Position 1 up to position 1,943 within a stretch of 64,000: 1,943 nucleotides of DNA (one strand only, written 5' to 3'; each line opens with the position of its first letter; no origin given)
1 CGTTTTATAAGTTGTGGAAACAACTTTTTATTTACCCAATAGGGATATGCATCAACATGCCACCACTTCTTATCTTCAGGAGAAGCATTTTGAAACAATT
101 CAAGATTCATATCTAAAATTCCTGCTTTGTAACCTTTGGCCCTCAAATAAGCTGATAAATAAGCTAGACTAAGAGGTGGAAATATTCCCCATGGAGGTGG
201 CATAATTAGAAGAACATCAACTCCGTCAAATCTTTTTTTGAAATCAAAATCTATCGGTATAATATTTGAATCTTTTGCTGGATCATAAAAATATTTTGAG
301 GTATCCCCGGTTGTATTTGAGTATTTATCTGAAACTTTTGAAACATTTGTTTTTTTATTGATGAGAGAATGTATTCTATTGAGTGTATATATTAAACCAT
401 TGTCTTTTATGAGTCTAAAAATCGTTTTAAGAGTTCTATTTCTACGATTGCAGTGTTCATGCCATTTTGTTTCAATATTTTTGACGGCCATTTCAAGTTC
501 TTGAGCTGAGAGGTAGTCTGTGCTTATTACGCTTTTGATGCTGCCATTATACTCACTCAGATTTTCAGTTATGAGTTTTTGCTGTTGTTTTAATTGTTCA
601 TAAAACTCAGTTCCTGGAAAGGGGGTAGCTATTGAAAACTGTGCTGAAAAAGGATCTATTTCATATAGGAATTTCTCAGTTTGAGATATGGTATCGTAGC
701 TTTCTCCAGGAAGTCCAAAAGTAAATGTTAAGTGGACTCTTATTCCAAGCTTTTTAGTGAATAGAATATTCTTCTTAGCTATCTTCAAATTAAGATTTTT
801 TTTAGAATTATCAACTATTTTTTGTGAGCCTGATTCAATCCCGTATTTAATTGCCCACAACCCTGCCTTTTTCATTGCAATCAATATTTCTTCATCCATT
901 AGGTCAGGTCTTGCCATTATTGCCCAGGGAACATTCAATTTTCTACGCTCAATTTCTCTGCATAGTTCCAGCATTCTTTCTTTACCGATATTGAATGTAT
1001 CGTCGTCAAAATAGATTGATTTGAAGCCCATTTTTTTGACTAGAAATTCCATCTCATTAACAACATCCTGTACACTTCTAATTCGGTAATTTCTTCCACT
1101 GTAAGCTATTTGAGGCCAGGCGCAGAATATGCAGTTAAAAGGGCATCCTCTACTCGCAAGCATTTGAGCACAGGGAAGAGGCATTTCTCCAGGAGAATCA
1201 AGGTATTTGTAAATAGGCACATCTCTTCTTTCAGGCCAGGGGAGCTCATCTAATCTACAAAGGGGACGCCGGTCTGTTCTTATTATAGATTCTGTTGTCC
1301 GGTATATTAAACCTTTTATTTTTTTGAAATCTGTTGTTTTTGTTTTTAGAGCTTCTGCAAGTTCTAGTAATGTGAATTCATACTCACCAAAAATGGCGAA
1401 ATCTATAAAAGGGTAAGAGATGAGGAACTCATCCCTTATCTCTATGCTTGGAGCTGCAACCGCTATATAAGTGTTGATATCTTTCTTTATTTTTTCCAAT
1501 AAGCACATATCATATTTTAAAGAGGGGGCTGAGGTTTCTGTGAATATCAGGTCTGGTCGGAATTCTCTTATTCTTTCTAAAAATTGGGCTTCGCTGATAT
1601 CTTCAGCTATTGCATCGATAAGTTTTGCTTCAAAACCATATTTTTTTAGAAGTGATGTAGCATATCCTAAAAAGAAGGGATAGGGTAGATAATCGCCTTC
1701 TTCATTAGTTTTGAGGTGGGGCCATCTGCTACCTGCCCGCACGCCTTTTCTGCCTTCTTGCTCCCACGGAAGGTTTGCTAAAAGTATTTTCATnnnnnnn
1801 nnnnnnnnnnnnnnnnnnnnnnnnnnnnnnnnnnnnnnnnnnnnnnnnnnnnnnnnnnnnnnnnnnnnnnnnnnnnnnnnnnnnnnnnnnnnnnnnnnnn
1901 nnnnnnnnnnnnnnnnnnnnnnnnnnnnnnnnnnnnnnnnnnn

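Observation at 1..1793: Tandem fusion of two cobalamin-binding radical SAM modules in one ORF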

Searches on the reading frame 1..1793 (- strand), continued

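Call 69: predict_structure(alignment_id=A2)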
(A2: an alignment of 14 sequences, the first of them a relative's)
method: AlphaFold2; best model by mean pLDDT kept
length: 1004 residues; sequences in the alignment: 14
mean_pLDDT: 82.6   pTM: 0.54
mean pLDDT of the five models: 82.6, 81.5, 80.7, 78.0, 76.5
residues with pLDDT >= 90: 424; 70-90: 434; 50-70: 75; < 50: 71
segments of 3 or more residues with pLDDT < 50: 31-33, 116-118, 451-464, 475-501, 946-948, 990-1004
pLDDT, mean of each block of 10 residues (from residue 1): 92 69 55 65 93 94 87 94 86 87 91 65 84 88 95 87 88 86 86 77 81 81 78 75 91 89 77 93 90 91 95 91 93 91 93 91 93 93 85 84 89 69 90 87 74 42 49 43 27 34 67 86 93 87 93 94 92 80 74 88 95 93 85 95 92 64 84 89 93 90 87 85 90 82 87 75 77 94 91 82 91 91 88 93 93 93 92 94 92 90 96 89 77 81 57 71 86 87 72 30 26
secondary structure, 60 per line:
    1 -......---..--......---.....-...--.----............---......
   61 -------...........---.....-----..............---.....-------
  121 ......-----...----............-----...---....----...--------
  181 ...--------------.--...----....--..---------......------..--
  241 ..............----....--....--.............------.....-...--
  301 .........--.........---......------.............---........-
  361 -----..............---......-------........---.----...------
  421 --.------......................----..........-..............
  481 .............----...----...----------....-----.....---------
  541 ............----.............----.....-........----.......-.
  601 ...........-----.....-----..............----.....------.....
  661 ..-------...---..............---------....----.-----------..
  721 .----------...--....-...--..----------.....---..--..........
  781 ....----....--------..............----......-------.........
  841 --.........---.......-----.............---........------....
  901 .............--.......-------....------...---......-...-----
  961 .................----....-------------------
elements in order (helices of 4 or more, strands of 3 or more residues): E2-7 E15-20 E24-28 H40-51 E55-60 H68-78 E82-86 H92-105 E109-113 H121-126 E132-134 H139-150 E162-165 E170-172 E208-211 H225-230 H241-254 E259-262 H265-268 H271-283 E290-294 H301-309 E312-320 H324-329 H336-348 E352-359 H366-379 E383-388 H396-403 H430-451 H456-465 H467-493 H518-521 E527-531 H541-552 E557-561 H562-569 H574-578 H580-587 H592-598 H600-611 E617-621 H627-640 E645-649 H656-662 E670-672 H676-689 E699-702 H737-740 E742-744 H759-763 H771-784 E789-792 H801-814 E819-824 H832-840 E843-851 H855-861 H867-879 E883-890 H897-913 E916-922 H930-933 E940-942 H946-951 E953-955 H961-977 E982-985

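Call 72: fold_search(model_id=the predicted structure, library=pdb)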
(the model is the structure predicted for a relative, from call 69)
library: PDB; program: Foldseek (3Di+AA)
matches with E <= 10: 1840; with E <= 0.001: 116
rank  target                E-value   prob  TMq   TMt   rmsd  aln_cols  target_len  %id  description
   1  6fd2_B                3.4e-23  1.00  0.38  0.79   3.8       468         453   21  Radical SAM 1,2-diol dehydratase AprD4 in complex with its substrate paromamine (released 2018-01-17)
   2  6fd2_A                1.2e-22  1.00  0.39  0.81   3.6       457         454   22  Radical SAM 1,2-diol dehydratase AprD4 in complex with its substrate paromamine (released 2018-01-17)
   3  6wte_A                2.7e-20  1.00  0.32  0.55   6.9       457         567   19  Structure of radical S-adenosylmethionine methyltransferase, TsrM, from Kitasatospora setae with cobalamin and [4Fe-4S (released 2020-12-23)
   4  6wte_B                1.4e-19  1.00  0.32  0.58   6.1       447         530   19  Structure of radical S-adenosylmethionine methyltransferase, TsrM, from Kitasatospora setae with cobalamin and [4Fe-4S (released 2020-12-23)
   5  6wtf_A                3.4e-19  1.00  0.32  0.57   5.8       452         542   19  Structure of radical S-adenosylmethionine methyltransferase, TsrM, from Kitasatospora setae with tryptophan substrate  (released 2020-12-23)
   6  6wtf_B                2.0e-18  1.00  0.32  0.58   5.1       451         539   19  Structure of radical S-adenosylmethionine methyltransferase, TsrM, from Kitasatospora setae with tryptophan substrate  (released 2020-12-23)
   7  5ul4                  3.8e-18  1.00  0.31  0.42  13.2       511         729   18  Structure of Cobalamin-dependent S-adenosylmethionine radical enzyme OxsB with aqua-cobalamin and S-adenosylmethionine b (released 2017-04-19)
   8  9ccb                  5.9e-18  1.00  0.30  0.66   8.2       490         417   17  X-ray crystal structure of methyl-coenzyme M reductase glutamine methylase (MgmA) from Methanothermobacter marburgensis  (released 2025-01-01)
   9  5ul3                  7.3e-18  1.00  0.31  0.42  10.2       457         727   20  Structure of Cobalamin-dependent S-adenosylmethionine radical enzyme OxsB with aqua-cobalamin bound (released 2017-04-19)
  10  5ul2                  2.5e-17  1.00  0.31  0.42  12.9       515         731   18  Structure of Apo, SeMet-labeled Cobalamin-dependent S-adenosylmethionine radical enzyme OxsB (released 2017-04-19)
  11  9n1c                  1.8e-16  1.00  0.34  0.52   5.1       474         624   16  Crystal structure of CysS from Corallococcus sp. CA054B with 5'-deoxyadenosine, methionine, and pantetheinylated 3-ethox (released 2026-01-28)
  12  9n1b                  2.9e-16  1.00  0.34  0.52   4.9       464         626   16  Crystal structure of CysS from Corallococcus sp. CA054B with 5'-deoxyadenosine, methionine, and pantetheinylated 3-metho (released 2026-01-28)
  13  7kdy_A                5.0e-16  1.00  0.35  0.51   5.4       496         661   16  Crystal structure of Streptomyces tokunonesis TokK with hydroxycobalamin, 5'-deoxyadenosine, methionine, and (2R)-pant (released 2022-01-12)
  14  9n1d                  5.3e-16  1.00  0.32  0.49   5.6       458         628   15  Crystal structure of CysS from Corallococcus sp. CA054B with 5'-deoxyadenosine and methionine bound (released 2026-01-28)
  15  7kdy_B                5.3e-16  1.00  0.34  0.50   5.7       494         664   15  Crystal structure of Streptomyces tokunonesis TokK with hydroxycobalamin, 5'-deoxyadenosine, methionine, and (2R)-pant (released 2022-01-12)
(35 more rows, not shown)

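Call 73: predict_structure(alignment_id=A4)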
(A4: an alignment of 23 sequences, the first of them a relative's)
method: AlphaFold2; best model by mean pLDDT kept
length: 234 residues; sequences in the alignment: 23
mean_pLDDT: 91.3   pTM: 0.88
mean pLDDT of the five models: 91.3, 91.1, 90.7, 90.3, 90.2
residues with pLDDT >= 90: 168; 70-90: 58; 50-70: 8; < 50: 0
segments of 3 or more residues with pLDDT < 50: none
pLDDT, mean of each block of 10 residues (from residue 1): 75 92 90 96 94 96 97 98 96 98 96 93 88 83 91 79 91 88 95 93 97 91 91 75
secondary structure, 60 per line:
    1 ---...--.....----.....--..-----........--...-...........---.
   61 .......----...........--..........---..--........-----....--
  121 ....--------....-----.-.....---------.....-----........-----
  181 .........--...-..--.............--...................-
elements in order: E4-6 E9-13 E18-22 E32-39 E42-44 E49-56 E60-67 E72-82 E85-94 E102-109 E115-118 E121-124 E133-136 E144-148 E158-162 E168-175 E181-189 E200-212 H215-233

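Call 86: search_solved_structures(query=L001:16737-17924:-, max_evalue=0.1)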
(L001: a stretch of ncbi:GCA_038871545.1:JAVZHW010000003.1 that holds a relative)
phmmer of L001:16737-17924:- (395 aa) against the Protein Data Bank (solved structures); distinct sequences matched with E-value up to 0.1: 4.
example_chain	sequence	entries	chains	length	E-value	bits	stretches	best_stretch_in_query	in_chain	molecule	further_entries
8dky_A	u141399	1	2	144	9.9e-05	24.8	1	261-354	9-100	ABC transporter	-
6o14_A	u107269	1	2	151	0.00011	24.6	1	261-354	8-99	ABC transporter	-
8dku_A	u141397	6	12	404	0.00044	22.7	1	260-354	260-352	ABC transporter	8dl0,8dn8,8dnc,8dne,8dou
7k2t_A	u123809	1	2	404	0.00044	22.7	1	260-354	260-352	ABC transporter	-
